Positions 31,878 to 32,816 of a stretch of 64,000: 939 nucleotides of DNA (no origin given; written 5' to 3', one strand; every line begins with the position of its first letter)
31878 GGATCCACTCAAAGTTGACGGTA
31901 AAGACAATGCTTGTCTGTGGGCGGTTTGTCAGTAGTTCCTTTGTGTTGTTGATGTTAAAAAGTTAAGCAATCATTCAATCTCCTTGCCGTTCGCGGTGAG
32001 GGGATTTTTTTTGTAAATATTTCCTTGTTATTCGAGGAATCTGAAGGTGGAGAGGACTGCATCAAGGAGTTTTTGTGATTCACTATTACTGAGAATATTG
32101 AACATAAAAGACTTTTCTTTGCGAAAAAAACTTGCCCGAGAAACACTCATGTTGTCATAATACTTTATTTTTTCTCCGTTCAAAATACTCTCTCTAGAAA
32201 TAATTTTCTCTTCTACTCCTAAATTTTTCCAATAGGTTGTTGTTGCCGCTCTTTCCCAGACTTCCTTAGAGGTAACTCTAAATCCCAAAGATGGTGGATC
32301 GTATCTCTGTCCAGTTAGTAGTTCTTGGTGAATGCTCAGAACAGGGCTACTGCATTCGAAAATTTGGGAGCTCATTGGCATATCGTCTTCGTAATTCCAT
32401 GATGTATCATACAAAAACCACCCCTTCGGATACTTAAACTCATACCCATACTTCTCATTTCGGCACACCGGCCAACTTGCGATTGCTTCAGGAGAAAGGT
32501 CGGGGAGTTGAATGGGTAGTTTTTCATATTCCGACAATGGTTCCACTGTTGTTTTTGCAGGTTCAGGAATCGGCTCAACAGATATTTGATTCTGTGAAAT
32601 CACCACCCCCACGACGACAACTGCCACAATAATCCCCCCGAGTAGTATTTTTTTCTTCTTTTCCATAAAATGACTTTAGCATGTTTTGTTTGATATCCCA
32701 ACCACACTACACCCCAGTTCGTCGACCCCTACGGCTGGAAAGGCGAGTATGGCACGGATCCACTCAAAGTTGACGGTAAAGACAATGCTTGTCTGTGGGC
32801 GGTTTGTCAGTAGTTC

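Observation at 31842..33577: Tandem segmental duplication with mosaic paralogs: identical 5' halves and diverged middles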

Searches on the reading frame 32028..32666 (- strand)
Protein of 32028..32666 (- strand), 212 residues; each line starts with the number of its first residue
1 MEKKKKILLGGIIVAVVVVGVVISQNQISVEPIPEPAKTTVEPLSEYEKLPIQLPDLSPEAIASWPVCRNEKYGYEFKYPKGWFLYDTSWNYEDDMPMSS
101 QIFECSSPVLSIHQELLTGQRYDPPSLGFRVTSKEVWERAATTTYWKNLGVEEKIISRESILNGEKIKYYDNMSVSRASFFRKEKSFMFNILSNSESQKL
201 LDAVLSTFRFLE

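Call 8: search_protein_families(library=pfam, proteins=[window:32028-32666:-], max_evalue=0.1)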
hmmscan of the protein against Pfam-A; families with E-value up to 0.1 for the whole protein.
window:32028-32666:- (212 aa): 0 families

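Call 9: find_homologous_proteins(query=window:32028-32666:-, max_evalue=0.001)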
Query window:32028-32666:- (212 aa): 10 proteins with E <= 0.001 among 247 candidates.
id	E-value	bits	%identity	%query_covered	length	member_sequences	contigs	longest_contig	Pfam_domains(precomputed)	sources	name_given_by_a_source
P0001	4.9e-137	472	100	100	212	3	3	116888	-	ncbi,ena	ncbi:MAG: hypothetical protein AAB552_03710 [Patescibacteria group bacterium]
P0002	6.5e-53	197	51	99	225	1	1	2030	-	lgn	-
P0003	2.8e-19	87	33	99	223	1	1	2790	-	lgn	-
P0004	1.2e-13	69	32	100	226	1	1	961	-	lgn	-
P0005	1.6e-12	65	38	55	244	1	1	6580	-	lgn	-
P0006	4.7e-12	64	28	86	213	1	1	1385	-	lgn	-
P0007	1.5e-10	59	31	74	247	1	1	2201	-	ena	-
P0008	6.7e-9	53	30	69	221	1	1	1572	-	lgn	-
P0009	4.9e-8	51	30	71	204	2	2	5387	-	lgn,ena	-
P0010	2.9e-7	48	31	69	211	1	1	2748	-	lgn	-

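Call 10: find_encoding_contigs(protein=window:32028-32666:-, flank=6000, max_places=10)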
Protein window:32028-32666:- (212 aa): 4 contigs read that carry it; 2 places shown.
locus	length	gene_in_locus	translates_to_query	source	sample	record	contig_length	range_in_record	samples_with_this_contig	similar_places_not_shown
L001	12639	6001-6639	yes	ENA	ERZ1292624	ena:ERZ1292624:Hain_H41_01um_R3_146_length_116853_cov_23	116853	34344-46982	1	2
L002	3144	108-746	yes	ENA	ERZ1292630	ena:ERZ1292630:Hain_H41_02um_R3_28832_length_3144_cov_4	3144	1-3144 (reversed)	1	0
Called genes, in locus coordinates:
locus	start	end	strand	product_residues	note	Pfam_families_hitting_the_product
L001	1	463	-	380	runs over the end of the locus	-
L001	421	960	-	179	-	-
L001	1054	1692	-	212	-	-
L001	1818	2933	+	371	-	PF13579:Glyco_trans_4_4, PF13439:Glyco_transf_4, PF20706:GT4-conflict (weak), PF00534:Glycos_transf_1, PF13692:Glyco_trans_1_4, PF13524:Glyco_trans_1_2 (weak)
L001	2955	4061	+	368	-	PF13579:Glyco_trans_4_4 (weak), PF13439:Glyco_transf_4, PF20706:GT4-conflict, PF00534:Glycos_transf_1, PF13692:Glyco_trans_1_4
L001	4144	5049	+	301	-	PF18928:DUF5677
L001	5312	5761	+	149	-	-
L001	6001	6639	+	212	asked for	-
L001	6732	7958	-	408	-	PF01551:Peptidase_M23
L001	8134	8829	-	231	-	PF01209:Ubie_methyltran, PF13489:Methyltransf_23, PF02353:CMAS (weak), PF07021:MetW, PF13847:Methyltransf_31, PF08241:Methyltransf_11, PF08242:Methyltransf_12, PF13649:Methyltransf_25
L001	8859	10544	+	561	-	PF04055:Radical_SAM, PF16199:Radical_SAM_C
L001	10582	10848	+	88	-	PF04221:RelB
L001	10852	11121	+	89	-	PF15738:YafQ_toxin, PF05016:ParE_toxin (weak)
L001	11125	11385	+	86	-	-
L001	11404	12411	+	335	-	PF00534:Glycos_transf_1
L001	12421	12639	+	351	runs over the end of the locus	PF02350:Epimerase_2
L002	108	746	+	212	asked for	-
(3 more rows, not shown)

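Call 21: find_encoding_contigs(protein=P0002, flank=6000)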
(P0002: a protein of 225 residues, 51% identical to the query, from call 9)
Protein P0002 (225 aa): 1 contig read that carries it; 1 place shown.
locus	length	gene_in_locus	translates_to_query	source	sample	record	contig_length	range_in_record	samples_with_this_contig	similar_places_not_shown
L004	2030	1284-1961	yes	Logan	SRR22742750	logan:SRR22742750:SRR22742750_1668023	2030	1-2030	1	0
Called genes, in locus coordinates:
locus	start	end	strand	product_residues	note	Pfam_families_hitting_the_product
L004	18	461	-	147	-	PF07884:VKOR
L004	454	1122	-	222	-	PF13098:Thioredoxin_2 (faint), PF13462:Thioredoxin_4, PF01323:DSBA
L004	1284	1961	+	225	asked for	-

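Call 24: find_related_loci(query=A2, collection=genome_contigs, flank=6000)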
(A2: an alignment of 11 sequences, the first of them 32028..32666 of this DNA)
Query A2 (212 aa) in genome_contigs; peptide patterns used: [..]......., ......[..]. (x = any residue, [..] = any of these).
27 stretches matched a pattern; 3 encode a relative of the query (tblastn E <= 1e-3); 3 distinct loci.
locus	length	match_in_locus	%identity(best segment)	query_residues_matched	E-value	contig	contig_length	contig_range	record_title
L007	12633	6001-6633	32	3-212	4e-23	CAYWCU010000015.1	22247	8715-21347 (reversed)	MAG TPA_asm: uncultured Candidatus Saccharibacteria bacterium isolate binchicken_co132_51 genome assembly, contig: NODE_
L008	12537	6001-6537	29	33-207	8e-22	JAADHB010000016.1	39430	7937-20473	MAG: bacterium isolate M_MetaBat.155 contig-127_2366, whole genome shotgun sequence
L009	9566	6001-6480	23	53-212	1e-9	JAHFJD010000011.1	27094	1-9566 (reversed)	MAG: Candidatus Doudnabacteria bacterium isolate nzgw378 NODE_1122_length_27095_cov_4.030325, whole genome shotgun seque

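Call 25: search_protein_representatives(alignment_id=A2)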
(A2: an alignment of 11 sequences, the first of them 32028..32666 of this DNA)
Query: 11 sequences, 215 profile positions. Proteins with E-value up to 0.001 (for the whole library): 7468; up to 1e-10: 553; up to 1e-30: 15. The best 150 are listed.
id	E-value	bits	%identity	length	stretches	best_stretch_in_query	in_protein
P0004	5.3e-81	288.1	-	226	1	1-215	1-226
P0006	1.8e-75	270.0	-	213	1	1-214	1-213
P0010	1.1e-72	260.9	-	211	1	8-215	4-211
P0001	1.2e-72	260.7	-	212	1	1-214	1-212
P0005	2.8e-66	239.9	-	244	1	1-214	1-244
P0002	4.6e-65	236.0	-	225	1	1-215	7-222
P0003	3.9e-63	229.7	-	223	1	1-214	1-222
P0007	4.2e-54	200.1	-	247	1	2-214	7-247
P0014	2.3e-44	168.3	-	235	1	1-214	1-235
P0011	2.0e-41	158.7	-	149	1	68-214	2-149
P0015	3.1e-41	158.1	-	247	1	3-214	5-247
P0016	4.0e-35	138.1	-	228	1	9-214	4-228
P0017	1.4e-33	133.1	-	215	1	3-214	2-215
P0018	9.5e-33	130.3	-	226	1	1-214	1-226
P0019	9.4e-31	123.8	-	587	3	57-214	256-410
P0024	2.0e-28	116.2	-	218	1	5-210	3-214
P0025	3.8e-28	115.3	-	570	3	6-214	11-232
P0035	2.4e-24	102.9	-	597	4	7-214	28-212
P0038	7.0e-24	101.4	-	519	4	7-214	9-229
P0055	2.1e-20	90.0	-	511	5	61-215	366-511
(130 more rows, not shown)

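Call 27: search_protein_families(library=pfam, proteins=[P0014, P0015, P0019, P0025, P0035, P0038, P0055, P0004, P0016], max_evalue=0.01)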
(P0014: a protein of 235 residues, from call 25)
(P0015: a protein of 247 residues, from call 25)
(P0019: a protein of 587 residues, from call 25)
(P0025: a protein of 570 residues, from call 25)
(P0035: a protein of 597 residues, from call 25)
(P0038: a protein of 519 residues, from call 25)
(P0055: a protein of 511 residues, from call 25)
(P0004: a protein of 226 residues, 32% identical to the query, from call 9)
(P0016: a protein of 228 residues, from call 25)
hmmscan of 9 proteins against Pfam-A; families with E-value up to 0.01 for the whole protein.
P0014 (235 aa): 0 families

P0015 (247 aa): 0 families

P0019 (587 aa): 0 families

P0025 (570 aa): 1 family
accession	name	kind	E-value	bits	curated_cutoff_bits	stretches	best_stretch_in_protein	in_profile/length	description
PF18933.6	PsbP_2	-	2.2e-17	64.1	27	2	394-437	23-67/184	PsbP-like protein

P0035 (597 aa): 1 family
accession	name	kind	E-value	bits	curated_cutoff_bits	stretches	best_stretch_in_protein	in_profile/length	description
PF18933.6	PsbP_2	-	2.1e-07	31.5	27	0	51-102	13-64/184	PsbP-like protein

P0038 (519 aa): 2 families
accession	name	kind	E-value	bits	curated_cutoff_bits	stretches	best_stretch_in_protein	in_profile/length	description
PF18933.6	PsbP_2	-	2e-11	44.7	27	1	230-275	39-84/184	PsbP-like protein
PF01789.22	PsbP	-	0.00052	20.5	23.5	0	234-259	2-27/155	PsbP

P0055 (511 aa): 2 families
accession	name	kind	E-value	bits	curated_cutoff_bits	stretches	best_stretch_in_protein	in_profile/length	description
PF18933.6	PsbP_2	-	2.4e-16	60.7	27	3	18-95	3-79/184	PsbP-like protein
PF01789.22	PsbP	-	2.7e-05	24.7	23.5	0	370-393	3-26/155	PsbP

P0004 (226 aa): 0 families

P0016 (228 aa): 2 families
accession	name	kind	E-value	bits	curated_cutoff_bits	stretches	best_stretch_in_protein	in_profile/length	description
PF01789.22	PsbP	-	3e-05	24.6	23.5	1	54-95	7-48/155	PsbP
PF18933.6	PsbP_2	-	0.00012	22.6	27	1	6-174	2-147/184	PsbP-like protein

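Call 28: find_related_loci(query=A2, collection=metagenome_contigs, flank=6000)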
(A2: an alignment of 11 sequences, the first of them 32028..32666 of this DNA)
Query A2 (212 aa) in metagenome_contigs; peptide patterns used: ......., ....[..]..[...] (x = any residue, [..] = any of these).
581 stretches matched a pattern; 33 encode a relative of the query (tblastn E <= 1e-3); 33 distinct loci.
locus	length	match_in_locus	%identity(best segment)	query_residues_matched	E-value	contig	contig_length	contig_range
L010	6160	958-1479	34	50-212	6e-30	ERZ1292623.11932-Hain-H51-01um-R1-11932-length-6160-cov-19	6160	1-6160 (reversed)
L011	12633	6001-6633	32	3-212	2e-22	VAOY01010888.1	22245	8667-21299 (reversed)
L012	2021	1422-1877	32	1-135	2e-16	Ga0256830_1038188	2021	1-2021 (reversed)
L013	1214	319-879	23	7-211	1e-10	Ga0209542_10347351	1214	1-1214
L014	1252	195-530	30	4-113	2e-10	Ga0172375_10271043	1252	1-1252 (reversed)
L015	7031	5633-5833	40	43-114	3e-9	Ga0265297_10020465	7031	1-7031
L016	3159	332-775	26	60-212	5e-9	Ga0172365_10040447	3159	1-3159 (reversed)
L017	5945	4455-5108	26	7-212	1e-8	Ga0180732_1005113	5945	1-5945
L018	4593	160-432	29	1-85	2e-8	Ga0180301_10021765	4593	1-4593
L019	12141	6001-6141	45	37-83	1e-7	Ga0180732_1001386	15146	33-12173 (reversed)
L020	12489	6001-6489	29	48-212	9e-8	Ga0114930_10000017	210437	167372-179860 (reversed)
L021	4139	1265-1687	27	65-212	1e-7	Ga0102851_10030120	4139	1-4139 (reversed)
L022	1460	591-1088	26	53-212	1e-7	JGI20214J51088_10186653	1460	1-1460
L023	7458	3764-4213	26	35-212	2e-7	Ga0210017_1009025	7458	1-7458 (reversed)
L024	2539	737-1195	29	63-212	2e-7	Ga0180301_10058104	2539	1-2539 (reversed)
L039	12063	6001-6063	62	63-83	9e-6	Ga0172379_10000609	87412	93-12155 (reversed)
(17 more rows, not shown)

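Call 39: find_homologous_proteins(query=A2, max_evalue=1e-8)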
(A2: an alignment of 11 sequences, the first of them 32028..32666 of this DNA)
Query A2 (11 sequences) (212 aa, profile of the alignment): 228 proteins with E <= 1e-8 among 8000 candidates; the best 120 are listed.
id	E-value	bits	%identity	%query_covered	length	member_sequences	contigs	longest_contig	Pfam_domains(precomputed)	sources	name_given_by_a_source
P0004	1.7e-80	288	32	100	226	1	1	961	-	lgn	-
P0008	1.2e-76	276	30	69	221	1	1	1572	-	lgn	-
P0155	3.0e-75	271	30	100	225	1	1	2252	-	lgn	-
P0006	5.6e-75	270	28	86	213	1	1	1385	-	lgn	-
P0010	3.5e-72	261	31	69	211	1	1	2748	-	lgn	-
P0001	3.8e-72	261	100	100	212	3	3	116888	-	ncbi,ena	ncbi:MAG: hypothetical protein AAB552_03710 [Patescibacteria group bacterium]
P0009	1.4e-67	246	30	71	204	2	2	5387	-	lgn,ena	-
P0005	8.9e-66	240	38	55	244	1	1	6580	-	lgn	-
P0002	1.4e-64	236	51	99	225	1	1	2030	-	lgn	-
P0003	1.2e-62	230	33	99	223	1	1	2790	-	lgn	-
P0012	1.8e-54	203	31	98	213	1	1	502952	-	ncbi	ncbi:MAG: hypothetical protein ACYC6X_00700 [Minisyncoccota bacterium]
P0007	1.3e-53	200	31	74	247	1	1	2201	-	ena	-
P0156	8.0e-48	181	34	100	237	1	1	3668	-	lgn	-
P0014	7.3e-44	168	35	100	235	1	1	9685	-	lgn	-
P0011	6.3e-41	159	32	69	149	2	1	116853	-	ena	-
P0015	9.7e-41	158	29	85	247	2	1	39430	-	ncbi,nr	ncbi:MAG: hypothetical protein GXP44_01565 [bacterium]|nr:hypothetical protein [bacterium]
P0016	1.3e-34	138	26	71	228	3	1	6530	-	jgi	-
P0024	6.2e-28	116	30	98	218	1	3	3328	-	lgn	-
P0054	6.1e-20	90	25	70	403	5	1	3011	PF18933.7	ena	-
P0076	3.1e-18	85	29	69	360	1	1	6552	PF18933.7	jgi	jgi:hypothetical protein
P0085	1.1e-17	83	40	24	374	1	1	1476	PF26056.1,PF18933.7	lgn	-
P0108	1.8e-16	79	31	40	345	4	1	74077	PF18933.7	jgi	-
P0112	2.5e-16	78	34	24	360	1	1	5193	PF18933.7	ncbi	-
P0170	5.0e-16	77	25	70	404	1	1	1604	PF18933.7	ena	-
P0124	6.3e-16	77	24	99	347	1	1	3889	PF18933.7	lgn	-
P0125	6.5e-16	77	26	63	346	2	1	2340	PF18933.7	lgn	-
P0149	3.3e-15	75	43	21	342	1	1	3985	PF18933.7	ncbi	-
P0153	4.1e-15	74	31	23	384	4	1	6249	PF18933.7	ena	-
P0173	7.6e-15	74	24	71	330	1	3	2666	PF18933.7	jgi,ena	-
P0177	2.0e-14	72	28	73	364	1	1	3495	PF18933.7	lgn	-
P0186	1.7e-13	69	67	10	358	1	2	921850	PF01789.23,PF18933.7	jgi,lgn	jgi:hypothetical protein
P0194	6.1e-13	67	45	17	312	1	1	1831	PF18933.7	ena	-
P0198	1.2e-12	66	46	17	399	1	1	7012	PF18933.7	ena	-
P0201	2.4e-12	65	35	39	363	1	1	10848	PF18933.7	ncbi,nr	ncbi:MAG: PsbP-related protein [Candidatus Spechtbacterales bacterium]|nr:PsbP-related protein [Cand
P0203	2.8e-12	65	25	71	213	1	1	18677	PF18933.7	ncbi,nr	ncbi:MAG: PsbP-related protein [Patescibacteria group bacterium]|nr:PsbP-related protein [Patescibac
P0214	1.3e-11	63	47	15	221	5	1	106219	PF18933.7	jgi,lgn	jgi:hypothetical protein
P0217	1.4e-11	63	30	36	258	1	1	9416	PF18933.7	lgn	-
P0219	1.7e-11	63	44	28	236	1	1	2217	PF18933.7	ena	-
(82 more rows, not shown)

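Call 44: find_encoding_contigs(protein=P0024, flank=5000, max_places=4)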
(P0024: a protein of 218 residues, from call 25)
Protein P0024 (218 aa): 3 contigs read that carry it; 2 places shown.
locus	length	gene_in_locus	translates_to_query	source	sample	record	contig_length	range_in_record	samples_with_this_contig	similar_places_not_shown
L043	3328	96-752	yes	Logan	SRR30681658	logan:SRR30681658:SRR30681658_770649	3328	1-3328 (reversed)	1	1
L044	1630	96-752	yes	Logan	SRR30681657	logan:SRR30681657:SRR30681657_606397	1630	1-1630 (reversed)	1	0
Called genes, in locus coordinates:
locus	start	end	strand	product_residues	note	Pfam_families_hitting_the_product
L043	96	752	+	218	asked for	-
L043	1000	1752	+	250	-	-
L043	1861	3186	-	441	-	PF24517:CBM96, PF01551:Peptidase_M23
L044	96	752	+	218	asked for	-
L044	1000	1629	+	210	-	?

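Call 45: find_encoding_contigs(protein=P0014, flank=5000, max_places=4)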
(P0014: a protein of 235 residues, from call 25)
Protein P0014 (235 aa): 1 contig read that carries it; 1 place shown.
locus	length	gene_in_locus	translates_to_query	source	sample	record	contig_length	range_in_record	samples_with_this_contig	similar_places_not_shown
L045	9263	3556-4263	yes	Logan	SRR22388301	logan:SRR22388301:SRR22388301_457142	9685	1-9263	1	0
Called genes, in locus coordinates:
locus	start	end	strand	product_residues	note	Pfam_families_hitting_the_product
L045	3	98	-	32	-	?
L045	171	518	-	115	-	-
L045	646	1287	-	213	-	PF13483:Lactamase_B_3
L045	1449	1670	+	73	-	PF02599:CsrA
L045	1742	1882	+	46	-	-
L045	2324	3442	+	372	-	PF00575:S1 (weak), PF23459:S1_RRP5 (faint), PF21543:CvfB_2nd (faint), PF24685:OB_RRP5_4th (faint), PF00575:S1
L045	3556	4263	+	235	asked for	-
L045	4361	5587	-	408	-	PF24517:CBM96 (weak), PF01551:Peptidase_M23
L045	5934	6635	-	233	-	-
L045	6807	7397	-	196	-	PF01195:Pept_tRNA_hydro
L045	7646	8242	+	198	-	PF10502:Peptidase_S26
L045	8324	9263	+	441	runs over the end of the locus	PF13393:tRNA-synt_His, PF00587:tRNA-synt_2b, PF03129:HGTP_anticodon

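Call 46: find_encoding_contigs(protein=P0005, flank=5000, max_places=4)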
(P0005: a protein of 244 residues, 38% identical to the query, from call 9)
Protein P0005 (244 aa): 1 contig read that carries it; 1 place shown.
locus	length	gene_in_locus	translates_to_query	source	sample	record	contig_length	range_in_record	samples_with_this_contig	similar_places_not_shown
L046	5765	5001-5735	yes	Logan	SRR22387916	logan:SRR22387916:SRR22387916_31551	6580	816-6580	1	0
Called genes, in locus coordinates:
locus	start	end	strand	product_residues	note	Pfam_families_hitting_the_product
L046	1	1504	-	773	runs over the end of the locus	?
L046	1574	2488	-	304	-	PF13365:Trypsin_2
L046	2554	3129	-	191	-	PF02777:Sod_Fe_C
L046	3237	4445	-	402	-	PF00266:Aminotran_5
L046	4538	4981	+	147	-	PF14584:DUF4446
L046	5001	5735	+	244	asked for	-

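Call 49: predict_structure(alignment_id=A3)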
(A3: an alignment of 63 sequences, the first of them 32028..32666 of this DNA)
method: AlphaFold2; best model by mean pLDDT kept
length: 212 residues; sequences in the alignment: 63
mean_pLDDT: 85.3   pTM: 0.71
mean pLDDT of the five models: 85.3, 85.2, 84.4, 83.7, 83.3
residues with pLDDT >= 90: 111; 70-90: 57; 50-70: 44; < 50: 0
segments of 3 or more residues with pLDDT < 50: none
pLDDT, mean of each block of 10 residues (from residue 1): 76 91 76 69 67 90 98 97 92 65 95 86 80 91 69 79 94 92 96 92 97 93
secondary structure, 60 per line:
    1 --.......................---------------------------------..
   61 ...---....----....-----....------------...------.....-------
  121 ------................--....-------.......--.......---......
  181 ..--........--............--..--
elements in order: H3-25 H59-63 E67-70 E75-78 E84-87 E100-102 E109-113 E127-133 H134-142 H145-148 E156-162 E165-171 E175-182 E185-192 H195-206

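Call 72: find_encoding_contigs(protein=P0156, flank=4000, max_places=3)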
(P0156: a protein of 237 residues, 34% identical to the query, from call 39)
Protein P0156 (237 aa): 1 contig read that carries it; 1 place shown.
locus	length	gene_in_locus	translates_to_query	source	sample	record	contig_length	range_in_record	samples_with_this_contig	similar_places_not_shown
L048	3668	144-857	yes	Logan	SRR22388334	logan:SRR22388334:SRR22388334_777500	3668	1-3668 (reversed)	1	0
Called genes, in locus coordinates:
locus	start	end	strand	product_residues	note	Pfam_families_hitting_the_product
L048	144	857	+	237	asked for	-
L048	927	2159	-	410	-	PF24517:CBM96, PF01551:Peptidase_M23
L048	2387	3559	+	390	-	PF07690:MFS_1, PF12832:MFS_1_like (faint), PF07690:MFS_1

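Call 73: find_encoding_contigs(protein=P0003, flank=4000, max_places=3)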
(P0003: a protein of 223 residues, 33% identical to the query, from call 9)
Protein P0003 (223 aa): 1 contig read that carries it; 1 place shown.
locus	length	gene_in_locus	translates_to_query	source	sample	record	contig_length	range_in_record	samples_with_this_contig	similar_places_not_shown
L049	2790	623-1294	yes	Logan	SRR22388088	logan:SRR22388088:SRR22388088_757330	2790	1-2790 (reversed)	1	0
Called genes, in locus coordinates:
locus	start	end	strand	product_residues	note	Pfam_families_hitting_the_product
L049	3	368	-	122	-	?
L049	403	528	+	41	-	-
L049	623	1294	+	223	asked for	-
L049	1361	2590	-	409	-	PF24517:CBM96 (weak), PF01551:Peptidase_M23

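Call 76: search_protein_families(library=ncbifam, proteins=[window:32028-32666:-], max_evalue=0.01)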
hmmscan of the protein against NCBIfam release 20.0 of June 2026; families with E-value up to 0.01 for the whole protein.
window:32028-32666:- (212 aa): 0 families
